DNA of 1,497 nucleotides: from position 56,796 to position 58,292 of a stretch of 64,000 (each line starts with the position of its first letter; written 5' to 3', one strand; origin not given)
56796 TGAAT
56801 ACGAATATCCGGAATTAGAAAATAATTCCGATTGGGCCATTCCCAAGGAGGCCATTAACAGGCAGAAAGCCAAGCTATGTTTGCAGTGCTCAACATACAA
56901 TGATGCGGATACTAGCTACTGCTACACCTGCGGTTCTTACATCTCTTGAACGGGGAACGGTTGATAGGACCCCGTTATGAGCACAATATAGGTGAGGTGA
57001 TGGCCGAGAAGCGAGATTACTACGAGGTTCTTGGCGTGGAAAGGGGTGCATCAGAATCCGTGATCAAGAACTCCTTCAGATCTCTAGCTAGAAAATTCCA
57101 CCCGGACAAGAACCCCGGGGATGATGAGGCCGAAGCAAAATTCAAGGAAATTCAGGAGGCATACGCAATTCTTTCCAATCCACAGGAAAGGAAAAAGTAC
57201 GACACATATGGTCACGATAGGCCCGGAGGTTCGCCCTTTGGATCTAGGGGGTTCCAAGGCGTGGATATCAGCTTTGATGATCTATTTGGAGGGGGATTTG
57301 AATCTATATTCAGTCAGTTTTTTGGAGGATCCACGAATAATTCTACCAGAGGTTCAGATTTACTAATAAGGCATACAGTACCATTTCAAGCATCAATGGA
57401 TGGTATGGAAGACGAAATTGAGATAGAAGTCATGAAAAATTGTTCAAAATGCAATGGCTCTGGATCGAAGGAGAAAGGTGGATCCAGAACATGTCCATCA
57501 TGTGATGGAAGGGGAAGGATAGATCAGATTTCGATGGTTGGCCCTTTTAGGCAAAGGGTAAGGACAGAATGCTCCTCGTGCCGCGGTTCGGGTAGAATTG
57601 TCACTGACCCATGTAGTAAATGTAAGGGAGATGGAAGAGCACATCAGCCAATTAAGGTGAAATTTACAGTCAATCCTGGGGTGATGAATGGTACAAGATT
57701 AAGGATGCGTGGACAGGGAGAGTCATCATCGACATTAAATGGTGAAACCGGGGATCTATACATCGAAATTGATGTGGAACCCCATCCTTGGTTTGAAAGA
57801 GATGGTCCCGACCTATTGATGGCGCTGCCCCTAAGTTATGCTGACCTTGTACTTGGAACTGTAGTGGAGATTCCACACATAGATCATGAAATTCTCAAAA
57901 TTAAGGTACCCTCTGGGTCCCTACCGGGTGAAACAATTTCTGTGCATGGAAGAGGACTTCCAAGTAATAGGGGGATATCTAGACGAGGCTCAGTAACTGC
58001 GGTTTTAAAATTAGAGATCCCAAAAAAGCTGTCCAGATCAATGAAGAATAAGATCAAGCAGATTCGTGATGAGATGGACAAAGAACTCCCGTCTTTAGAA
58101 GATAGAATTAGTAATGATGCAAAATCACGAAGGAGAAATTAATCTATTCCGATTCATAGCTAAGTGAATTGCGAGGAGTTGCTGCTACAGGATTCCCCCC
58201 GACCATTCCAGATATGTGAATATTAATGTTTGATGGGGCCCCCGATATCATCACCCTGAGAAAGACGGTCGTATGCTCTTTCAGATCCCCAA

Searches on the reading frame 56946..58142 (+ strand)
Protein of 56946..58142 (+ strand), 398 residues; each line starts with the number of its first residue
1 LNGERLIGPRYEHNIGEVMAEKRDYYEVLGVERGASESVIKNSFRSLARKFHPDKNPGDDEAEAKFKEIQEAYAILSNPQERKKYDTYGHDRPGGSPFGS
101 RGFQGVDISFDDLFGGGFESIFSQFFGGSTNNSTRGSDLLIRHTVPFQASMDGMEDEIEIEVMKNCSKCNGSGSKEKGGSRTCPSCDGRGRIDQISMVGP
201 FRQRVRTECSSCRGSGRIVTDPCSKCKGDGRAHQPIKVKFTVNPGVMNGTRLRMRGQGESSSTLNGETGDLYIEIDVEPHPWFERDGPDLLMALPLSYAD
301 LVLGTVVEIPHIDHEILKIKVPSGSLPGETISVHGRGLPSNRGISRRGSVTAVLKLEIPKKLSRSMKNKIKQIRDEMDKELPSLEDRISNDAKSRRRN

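Call 8: search_protein_families(library=pfam, proteins=[window:56946-58142:+], max_evalue=0.001)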
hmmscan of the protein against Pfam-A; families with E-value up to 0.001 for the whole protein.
window:56946-58142:+ (398 aa): 5 families
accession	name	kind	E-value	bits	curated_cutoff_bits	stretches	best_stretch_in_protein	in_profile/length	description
PF01556.23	DnaJ_C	-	2.9e-31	109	26.6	1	142-359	4-152/152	DnaJ C terminal domain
PF00226.36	DnaJ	-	2.4e-26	92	27.8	1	24-86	1-63/63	DnaJ domain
PF00684.25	DnaJ_CXXCXGXG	-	4.8e-14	52.8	32.7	1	166-230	1-65/65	DnaJ central domain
PF15777.11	Anti-TRAP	-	7.4e-08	32.7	32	1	164-192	11-42/59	Tryptophan RNA-binding attenuator protein inhibitory protein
PF17302.8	DUF5351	-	2e-05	25.2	27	0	178-191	15-28/29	Family of unknown function (DUF5351)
